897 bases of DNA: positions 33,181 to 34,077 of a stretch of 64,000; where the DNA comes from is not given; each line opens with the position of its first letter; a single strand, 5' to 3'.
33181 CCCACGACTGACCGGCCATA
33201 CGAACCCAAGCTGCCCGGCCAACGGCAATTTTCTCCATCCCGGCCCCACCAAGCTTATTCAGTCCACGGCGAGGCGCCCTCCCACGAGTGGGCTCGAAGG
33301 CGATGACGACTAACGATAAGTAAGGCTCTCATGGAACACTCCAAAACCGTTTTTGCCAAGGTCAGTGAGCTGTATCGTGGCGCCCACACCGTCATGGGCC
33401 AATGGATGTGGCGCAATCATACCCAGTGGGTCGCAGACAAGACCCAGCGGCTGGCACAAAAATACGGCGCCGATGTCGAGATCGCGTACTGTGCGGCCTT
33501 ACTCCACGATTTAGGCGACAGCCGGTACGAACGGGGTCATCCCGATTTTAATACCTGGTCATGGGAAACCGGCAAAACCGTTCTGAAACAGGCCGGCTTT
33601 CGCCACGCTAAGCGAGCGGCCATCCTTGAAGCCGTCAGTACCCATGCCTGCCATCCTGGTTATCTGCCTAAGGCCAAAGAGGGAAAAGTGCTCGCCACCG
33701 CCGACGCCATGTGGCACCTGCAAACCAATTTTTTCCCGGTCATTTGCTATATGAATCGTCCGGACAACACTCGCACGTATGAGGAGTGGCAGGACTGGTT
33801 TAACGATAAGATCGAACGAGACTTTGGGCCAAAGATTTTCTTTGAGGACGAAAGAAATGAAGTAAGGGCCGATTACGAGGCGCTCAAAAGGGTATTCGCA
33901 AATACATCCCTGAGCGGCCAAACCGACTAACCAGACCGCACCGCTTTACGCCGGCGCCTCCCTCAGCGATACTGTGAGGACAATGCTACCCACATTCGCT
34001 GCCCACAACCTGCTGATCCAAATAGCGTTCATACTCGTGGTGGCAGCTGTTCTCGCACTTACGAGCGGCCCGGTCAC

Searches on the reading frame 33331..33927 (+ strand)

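Call 69: search_protein_families(library=pfam, proteins=[window:33331-33927:+], max_evalue=0.0001)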
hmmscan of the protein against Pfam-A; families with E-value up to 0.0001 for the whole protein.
window:33331-33927:+ (199 aa): 1 family
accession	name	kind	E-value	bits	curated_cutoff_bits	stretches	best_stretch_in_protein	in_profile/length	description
PF01966.28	HD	-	4.5e-10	40.3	22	1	29-126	3-112/116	HD domain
